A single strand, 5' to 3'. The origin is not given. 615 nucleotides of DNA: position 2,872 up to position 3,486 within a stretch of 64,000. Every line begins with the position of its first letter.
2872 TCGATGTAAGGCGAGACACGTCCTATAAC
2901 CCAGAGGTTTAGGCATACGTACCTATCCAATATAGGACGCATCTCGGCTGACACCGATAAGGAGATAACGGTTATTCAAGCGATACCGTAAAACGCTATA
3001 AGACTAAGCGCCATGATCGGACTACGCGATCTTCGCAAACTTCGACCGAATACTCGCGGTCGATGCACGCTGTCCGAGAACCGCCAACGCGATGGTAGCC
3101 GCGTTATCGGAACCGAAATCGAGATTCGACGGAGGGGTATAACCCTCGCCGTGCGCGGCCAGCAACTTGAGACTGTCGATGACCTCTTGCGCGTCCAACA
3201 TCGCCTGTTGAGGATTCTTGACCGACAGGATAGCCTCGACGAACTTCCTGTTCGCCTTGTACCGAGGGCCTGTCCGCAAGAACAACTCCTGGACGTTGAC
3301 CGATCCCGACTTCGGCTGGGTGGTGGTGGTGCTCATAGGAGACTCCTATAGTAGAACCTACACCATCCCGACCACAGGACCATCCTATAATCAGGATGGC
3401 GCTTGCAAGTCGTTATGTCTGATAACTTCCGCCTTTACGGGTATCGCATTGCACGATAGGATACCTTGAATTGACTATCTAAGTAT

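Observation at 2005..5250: About 3.2 kb saturated with a 9-10 bp motif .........(C/T), some 60-70 copies, overlaying non-coding DNA and small genes alike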

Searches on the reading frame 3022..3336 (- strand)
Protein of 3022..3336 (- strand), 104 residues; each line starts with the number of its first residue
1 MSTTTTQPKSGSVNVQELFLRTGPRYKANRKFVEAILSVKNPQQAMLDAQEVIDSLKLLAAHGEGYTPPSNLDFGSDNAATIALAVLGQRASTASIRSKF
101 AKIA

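Call 11: search_protein_families(library=pfam, max_evalue=0.1, proteins=[window:3022-3336:-])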
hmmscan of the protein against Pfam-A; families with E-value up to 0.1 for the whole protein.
window:3022-3336:- (104 aa): 0 families

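Call 28: search_protein_families(library=phrogs, max_evalue=0.01, proteins=[window:3022-3336:-])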
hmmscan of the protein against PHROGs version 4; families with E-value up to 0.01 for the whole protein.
window:3022-3336:- (104 aa): 0 families

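Call 29: find_homologous_proteins(query=window:3022-3336:-)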
Query window:3022-3336:- (104 aa): 2 proteins with E <= 0.001 among 7 candidates.
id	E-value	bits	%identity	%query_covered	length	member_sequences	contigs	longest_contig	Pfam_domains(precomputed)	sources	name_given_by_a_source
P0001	8.2e-46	172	82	100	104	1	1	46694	-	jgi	jgi:hypothetical protein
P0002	1.8e-31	126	60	100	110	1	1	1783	-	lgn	-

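Call 30: find_encoding_contigs(protein=P0001, flank=10000, max_places=5)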
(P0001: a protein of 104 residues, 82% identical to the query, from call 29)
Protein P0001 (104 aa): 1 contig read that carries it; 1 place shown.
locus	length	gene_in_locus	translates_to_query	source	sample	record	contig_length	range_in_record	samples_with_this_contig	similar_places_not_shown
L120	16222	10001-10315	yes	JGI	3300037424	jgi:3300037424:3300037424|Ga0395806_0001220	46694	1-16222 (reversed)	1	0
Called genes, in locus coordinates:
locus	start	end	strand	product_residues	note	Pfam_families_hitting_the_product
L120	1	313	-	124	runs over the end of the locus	-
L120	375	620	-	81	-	-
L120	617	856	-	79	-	-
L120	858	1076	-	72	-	-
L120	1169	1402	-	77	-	-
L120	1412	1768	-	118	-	-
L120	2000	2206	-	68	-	-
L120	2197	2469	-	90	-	-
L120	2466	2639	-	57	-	-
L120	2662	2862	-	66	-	-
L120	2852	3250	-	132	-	-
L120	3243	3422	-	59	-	-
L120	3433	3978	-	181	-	PF00383:dCMP_cyt_deam_1, PF14437:MafB19-deam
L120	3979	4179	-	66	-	-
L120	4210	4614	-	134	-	-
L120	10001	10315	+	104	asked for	-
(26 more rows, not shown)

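Call 31: find_encoding_contigs(protein=P0002, flank=10000, max_places=5)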
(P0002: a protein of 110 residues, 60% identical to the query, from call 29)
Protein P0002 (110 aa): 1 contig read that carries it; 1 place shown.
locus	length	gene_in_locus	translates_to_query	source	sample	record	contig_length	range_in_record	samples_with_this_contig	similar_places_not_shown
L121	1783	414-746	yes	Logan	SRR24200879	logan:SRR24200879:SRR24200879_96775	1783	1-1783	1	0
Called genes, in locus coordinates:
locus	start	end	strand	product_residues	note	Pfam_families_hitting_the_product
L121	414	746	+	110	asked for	-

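Call 53: find_related_loci(query=A2, collection=viral_contigs, flank=8000)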
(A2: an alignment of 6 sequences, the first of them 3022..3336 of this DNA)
Query A2 (104 aa) in viral_contigs; peptide patterns used: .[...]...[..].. (x = any residue, [..] = any of these).
33 stretches matched a pattern; 12 encode a relative of the query (tblastn E <= 1e-3); 12 distinct loci.
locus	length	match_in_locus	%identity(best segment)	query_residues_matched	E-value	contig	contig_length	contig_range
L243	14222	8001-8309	82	1-104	1e-54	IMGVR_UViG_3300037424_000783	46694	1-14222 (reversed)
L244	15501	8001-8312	41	1-104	1e-21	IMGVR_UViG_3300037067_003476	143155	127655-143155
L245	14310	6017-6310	45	6-103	5e-21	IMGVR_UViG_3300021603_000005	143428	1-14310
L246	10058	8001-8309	36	1-101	1e-15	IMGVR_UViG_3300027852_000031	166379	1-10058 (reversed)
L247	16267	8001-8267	34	16-104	4e-13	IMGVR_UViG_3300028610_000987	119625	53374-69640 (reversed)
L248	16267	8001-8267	34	16-104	4e-13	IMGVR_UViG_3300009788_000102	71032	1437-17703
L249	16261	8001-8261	33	17-103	1e-12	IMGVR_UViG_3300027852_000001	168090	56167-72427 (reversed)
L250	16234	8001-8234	37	26-103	3e-12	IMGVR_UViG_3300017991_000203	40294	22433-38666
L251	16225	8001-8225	41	26-100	6e-12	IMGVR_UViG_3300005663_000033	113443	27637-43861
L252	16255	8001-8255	35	19-103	9e-12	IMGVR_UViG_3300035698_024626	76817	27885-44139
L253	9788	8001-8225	36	26-100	1e-10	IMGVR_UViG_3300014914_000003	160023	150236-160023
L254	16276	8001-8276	33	2-97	5e-10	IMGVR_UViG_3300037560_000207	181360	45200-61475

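Call 60: search_solved_structures(query=A3, max_evalue=10)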
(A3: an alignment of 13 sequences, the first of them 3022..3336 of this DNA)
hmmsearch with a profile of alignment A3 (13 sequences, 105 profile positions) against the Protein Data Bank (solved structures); distinct sequences matched with E-value up to 10: 5.
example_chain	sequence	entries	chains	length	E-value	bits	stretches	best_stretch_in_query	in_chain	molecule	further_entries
1hbr_A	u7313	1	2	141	0.27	14.8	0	32-52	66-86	PROTEIN (HEMOGLOBIN D)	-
6on4_A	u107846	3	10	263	0.93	13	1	13-58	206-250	HTH-type transcriptional repressor NanR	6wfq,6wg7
6nz3_A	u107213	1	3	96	1.7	12.2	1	8-61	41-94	Design construct XAA_GGHN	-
9iqz_H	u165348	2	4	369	1.7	12.2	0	34-70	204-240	Glycosyltransferase subfamily 4-like N-terminal domain-containing protein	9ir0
7zie_A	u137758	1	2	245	4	11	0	23-60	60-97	Gcf1p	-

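Call 62: find_homologous_proteins(query=A3, max_evalue=0.001)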
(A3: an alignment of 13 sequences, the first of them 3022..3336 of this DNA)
Query A3 (13 sequences) (104 aa, profile of the alignment): 356 proteins with E <= 0.001 among 4205 candidates; the best 120 are listed.
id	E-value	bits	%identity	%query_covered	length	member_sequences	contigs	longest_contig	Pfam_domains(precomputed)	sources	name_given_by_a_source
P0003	9.3e-40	153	37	75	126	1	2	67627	-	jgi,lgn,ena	-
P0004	1.5e-39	152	34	86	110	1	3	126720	-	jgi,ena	-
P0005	4.4e-39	151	33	86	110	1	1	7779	-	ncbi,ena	-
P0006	1.3e-38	149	30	100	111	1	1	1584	-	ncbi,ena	-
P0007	1.5e-38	149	35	82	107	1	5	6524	-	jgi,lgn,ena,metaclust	metaclust:\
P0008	1.7e-38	149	33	86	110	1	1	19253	-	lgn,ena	-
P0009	1.7e-38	149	35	99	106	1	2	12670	-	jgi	jgi:hypothetical protein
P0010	2.2e-38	149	38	83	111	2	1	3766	-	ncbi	-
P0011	2.4e-38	148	34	86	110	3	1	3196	-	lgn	-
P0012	2.4e-38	148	33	99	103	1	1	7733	-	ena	-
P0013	2.7e-38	148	34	96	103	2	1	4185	-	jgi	-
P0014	2.7e-38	148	33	86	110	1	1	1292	-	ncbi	-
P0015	2.7e-38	148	34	86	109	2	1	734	-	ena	-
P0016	3.1e-38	148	39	72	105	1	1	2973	-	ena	-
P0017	3.6e-38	148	36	72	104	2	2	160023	-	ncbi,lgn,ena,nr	ncbi:MAG: hypothetical protein DRJ03_00885 [Chloroflexi bacterium]|nr:MAG: hypothetical protein DRJ0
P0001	9.0e-37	143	82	100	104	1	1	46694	-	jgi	jgi:hypothetical protein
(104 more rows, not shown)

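Call 71: predict_structure(alignment_id=A5)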
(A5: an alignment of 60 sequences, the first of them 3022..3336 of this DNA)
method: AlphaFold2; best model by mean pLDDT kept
length: 104 residues; sequences in the alignment: 60
mean_pLDDT: 88.8   pTM: 0.69
mean pLDDT of the five models: 88.8, 88.0, 87.9, 87.2, 85.7
residues with pLDDT >= 90: 83; 70-90: 9; 50-70: 5; < 50: 7
segments of 3 or more residues with pLDDT < 50: 1-4, 6-8
pLDDT, mean of each block of 10 residues (from residue 1): 50 88 96 94 95 97 95 94 93 87 85
secondary structure, 60 per line:
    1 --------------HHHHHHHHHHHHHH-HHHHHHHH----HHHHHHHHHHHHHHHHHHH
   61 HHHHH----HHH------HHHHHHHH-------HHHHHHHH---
elements in order: H15-28 H30-37 H42-65 H79-86 H94-101

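Call 76: fold_search(model_id=the predicted structure, library=pdb)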
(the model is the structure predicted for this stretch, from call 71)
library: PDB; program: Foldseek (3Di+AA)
matches with E <= 10: 1; with E <= 0.001: 0
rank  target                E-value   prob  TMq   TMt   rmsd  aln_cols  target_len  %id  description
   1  7n6g_1S               6.2e+00  0.04  0.19  0.08   9.5        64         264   16  C1 of central pair (released 2022-05-18)

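Call 102: search_protein_families(library=pfam, alignment_id=A5, max_evalue=5)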
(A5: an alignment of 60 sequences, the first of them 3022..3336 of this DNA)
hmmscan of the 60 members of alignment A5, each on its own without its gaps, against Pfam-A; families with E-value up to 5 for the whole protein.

A. member 1, window:3022-3336:- (104 aa): 0 families

B. families by the number of members that match (of 60 scanned): 19 families
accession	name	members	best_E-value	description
PF16326.10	ABC_tran_CTD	16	0.004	ABC transporter C-terminal domain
PF11524.14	SeleniumBinding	2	0.012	Selenium binding protein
PF13669.12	Glyoxalase_4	1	0.031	Glyoxalase/Bleomycin resistance protein/Dioxygenase superfamily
PF11075.13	DUF2780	1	0.036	Protein of unknown function VcgC/VcgE (DUF2780)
PF19167.5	DUF5849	1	0.037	Family of unknown function (DUF5849)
PF02771.21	Acyl-CoA_dh_N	1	0.047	Acyl-CoA dehydrogenase, N-terminal domain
PF17109.10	Goodbye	1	0.068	fungal STAND N-terminal Goodbye domain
PF16621.10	NCF1_PBR_AIR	1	0.087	Neutrophil cytosol factor 1, PBR/AIR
PF13941.12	MutL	1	0.091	MutL protein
PF25694.1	N_peptide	1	0.1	Transcriptional antitermination N peptide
PF18431.6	RNAse_A_bac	1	0.11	Bacterial CdiA-CT RNAse A domain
PF20223.3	DUF6582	1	0.11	Family of unknown function (DUF6582)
PF10768.14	FliX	1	0.13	Class II flagellar assembly regulator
PF16522.10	FliS_cochap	1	0.17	Flagellar FLiS export co-chaperone, HP1076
PF17078.10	SHE3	1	0.17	SWI5-dependent HO expression protein 3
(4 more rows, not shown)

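Call 108: fold_search(model_id=the predicted structure, library=viral)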
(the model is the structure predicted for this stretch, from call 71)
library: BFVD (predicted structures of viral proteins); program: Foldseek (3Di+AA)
matches with E <= 10: 16; with E <= 0.001: 0
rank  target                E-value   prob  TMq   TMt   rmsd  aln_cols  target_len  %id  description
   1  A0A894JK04            2.6e+00  0.04  0.22  0.17  15.2       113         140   15  52K (Fragment) [Bat mastadenovirus]
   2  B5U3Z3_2              4.5e+00  0.03  0.20  0.04  12.8       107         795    9  Tape measure protein [Mycobacterium phage Troll4]
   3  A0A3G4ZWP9            5.1e+00  0.02  0.17  0.05  19.7       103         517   14  Ankyrin repeat protein [Faunusvirus sp.]
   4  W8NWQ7                6.6e+00  0.04  0.26  0.26  11.9       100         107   11  Uncharacterized protein [Microbacterium phage vB_MoxS-ISF9]
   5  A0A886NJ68            7.0e+00  0.02  0.18  0.13  11.3        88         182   16  (no name in the UniProt tables at hand)
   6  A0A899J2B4            7.5e+00  0.04  0.27  0.20  14.9       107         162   15  (no name in the UniProt tables at hand)
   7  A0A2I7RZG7            7.5e+00  0.03  0.26  0.22  16.5       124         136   15  Uncharacterized protein [Vibrio phage 1.261.O._10N.286.51.A7]
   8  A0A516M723            7.5e+00  0.03  0.22  0.05  12.9        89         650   15  (no name in the UniProt tables at hand)
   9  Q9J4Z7                8.0e+00  0.04  0.25  0.12   9.6        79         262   15  Putative ankyrin repeat protein FPV243 [Fowlpox virus (strain NVSL)]
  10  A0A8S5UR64            8.0e+00  0.03  0.27  0.13  21.2       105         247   15  Uncharacterized protein [Podoviridae sp. ctQyH19]
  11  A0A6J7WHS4            8.5e+00  0.04  0.29  0.27   9.1        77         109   18  Uncharacterized protein [uncultured Caudovirales phage]
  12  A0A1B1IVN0            8.5e+00  0.04  0.29  0.26   9.3       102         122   15  (no name in the UniProt tables at hand)
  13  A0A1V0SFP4            8.5e+00  0.02  0.22  0.14  15.6       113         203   12  Leucine-rich repeat protein [Hokovirus HKV1]
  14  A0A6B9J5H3            9.1e+00  0.03  0.28  0.07  10.4        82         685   24  RNA polymerase sigma-70 factor [Vibrio phage vB_VchM_Kuja]
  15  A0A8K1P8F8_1          9.7e+00  0.03  0.24  0.03  17.6        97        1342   16  Polyprotein [Biomphalaria pfeifferi virus 4]
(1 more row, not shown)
